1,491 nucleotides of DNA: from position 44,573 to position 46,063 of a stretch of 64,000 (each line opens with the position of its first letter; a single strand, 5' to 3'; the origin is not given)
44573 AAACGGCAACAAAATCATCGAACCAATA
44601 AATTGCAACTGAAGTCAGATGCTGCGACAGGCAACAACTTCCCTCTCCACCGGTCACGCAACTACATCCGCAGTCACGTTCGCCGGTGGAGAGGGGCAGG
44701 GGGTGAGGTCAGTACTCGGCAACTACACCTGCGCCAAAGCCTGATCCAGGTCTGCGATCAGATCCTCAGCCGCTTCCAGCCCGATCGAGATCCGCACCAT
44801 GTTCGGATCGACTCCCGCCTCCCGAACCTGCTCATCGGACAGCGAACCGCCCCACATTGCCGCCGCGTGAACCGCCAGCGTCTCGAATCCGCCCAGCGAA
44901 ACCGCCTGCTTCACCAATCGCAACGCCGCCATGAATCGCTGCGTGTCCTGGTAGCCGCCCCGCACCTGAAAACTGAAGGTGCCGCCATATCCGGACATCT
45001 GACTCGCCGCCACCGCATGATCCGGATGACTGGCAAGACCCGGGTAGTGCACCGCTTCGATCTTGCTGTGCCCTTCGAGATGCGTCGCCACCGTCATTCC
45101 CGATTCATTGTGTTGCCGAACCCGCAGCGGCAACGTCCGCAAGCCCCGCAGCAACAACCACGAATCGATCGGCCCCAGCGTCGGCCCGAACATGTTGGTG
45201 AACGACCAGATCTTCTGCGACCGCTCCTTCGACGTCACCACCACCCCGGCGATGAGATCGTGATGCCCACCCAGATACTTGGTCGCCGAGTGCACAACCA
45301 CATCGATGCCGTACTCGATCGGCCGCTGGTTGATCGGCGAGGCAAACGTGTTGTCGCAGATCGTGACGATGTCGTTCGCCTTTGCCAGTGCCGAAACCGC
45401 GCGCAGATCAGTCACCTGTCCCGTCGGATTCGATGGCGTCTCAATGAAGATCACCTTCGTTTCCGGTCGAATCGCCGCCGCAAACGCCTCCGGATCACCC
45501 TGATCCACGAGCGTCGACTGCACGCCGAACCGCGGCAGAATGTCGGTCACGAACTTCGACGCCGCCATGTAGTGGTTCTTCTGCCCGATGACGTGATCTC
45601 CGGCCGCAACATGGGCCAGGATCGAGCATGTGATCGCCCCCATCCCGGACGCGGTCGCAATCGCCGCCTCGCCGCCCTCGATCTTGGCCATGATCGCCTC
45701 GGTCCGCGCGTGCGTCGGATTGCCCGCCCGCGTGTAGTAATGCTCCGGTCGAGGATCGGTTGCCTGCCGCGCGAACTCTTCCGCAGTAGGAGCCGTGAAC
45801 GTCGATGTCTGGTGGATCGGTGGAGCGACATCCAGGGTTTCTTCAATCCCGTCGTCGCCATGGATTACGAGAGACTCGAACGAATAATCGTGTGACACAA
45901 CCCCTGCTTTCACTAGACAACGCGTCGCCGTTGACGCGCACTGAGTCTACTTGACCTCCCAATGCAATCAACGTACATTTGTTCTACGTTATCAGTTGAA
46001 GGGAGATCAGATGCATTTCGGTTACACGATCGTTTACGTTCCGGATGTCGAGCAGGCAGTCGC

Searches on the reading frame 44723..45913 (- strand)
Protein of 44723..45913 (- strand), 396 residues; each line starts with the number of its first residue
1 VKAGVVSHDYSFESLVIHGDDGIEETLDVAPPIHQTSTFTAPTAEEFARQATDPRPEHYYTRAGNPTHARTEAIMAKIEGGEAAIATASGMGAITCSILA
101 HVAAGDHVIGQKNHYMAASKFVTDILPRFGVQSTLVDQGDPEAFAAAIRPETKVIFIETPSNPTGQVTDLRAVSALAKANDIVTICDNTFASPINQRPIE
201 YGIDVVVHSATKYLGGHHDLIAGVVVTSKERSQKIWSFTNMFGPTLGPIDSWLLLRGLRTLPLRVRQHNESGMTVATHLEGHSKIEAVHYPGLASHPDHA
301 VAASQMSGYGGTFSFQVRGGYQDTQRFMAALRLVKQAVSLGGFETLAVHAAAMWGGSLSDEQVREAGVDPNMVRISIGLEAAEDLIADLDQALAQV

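Call 64: find_homologous_proteins(query=window:44723-45913:-, max_evalue=1e-30)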
Query window:44723-45913:- (396 aa): 7996 proteins with E <= 1e-30 among 8000 candidates; the best 120 are listed.
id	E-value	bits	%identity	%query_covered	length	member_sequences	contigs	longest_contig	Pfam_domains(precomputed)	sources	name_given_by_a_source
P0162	4.2e-258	874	100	99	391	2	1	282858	PF00155.28,PF00266.26,PF01212.28,PF01053.27,PF01041.24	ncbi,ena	-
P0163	9.5e-225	764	86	99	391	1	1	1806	PF00155.28,PF00266.26,PF01212.28,PF01053.27,PF01041.24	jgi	jgi:cystathionine beta-lyase/cystathionine gamma-synthase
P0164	1.8e-222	756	85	98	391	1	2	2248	PF00155.28,PF00266.26,PF01212.28,PF01053.27,PF01041.24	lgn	-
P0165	1.9e-219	746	83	99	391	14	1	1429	PF00155.28,PF00266.26,PF01212.28,PF01053.27,PF01041.24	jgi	jgi:cystathionine beta-lyase/cystathionine gamma-synthase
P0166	2.0e-218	743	83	99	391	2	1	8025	PF00155.28,PF00266.26,PF01212.28,PF01053.27,PF01041.24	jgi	jgi:cystathionine gamma-lyase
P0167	1.7e-216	737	82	99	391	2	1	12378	PF00155.28,PF00266.26,PF01212.28,PF01053.27,PF01041.24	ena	-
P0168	2.0e-215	733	82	99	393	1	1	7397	PF00155.28,PF00266.26,PF01212.28,PF01053.27,PF01041.24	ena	-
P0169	2.2e-215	733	82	99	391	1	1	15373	PF00155.28,PF00266.26,PF01212.28,PF01053.27,PF01041.24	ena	-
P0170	1.1e-214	731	82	99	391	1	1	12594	PF00155.28,PF00266.26,PF01212.28,PF01053.27,PF01041.24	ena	-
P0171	1.3e-214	730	82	100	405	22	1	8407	PF00155.28,PF00266.26,PF01212.28,PF01053.27,PF01041.24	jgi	jgi:cystathionine beta-lyase/cystathionine gamma-synthase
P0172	2.1e-214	730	80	100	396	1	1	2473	PF00155.28,PF00266.26,PF01212.28,PF01053.27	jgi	jgi:cystathionine beta-lyase/cystathionine gamma-synthase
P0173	4.0e-214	729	83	97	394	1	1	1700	PF00155.28,PF00266.26,PF01212.28,PF01053.27,PF01041.24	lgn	-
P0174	5.8e-214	728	82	99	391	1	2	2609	PF00155.28,PF00266.26,PF01212.28,PF01053.27,PF01041.24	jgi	-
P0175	7.7e-214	728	82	99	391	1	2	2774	PF00155.28,PF00266.26,PF01212.28,PF01053.27,PF01041.24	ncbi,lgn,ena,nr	ncbi:MAG TPA: aminotransferase class I/II-fold pyridoxal phosphate-dependent enzyme [Thermomicrobial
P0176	5.2e-213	725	83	96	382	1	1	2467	PF00155.28,PF00266.26,PF01212.28,PF01053.27,PF01041.24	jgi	jgi:cystathionine beta-lyase/cystathionine gamma-synthase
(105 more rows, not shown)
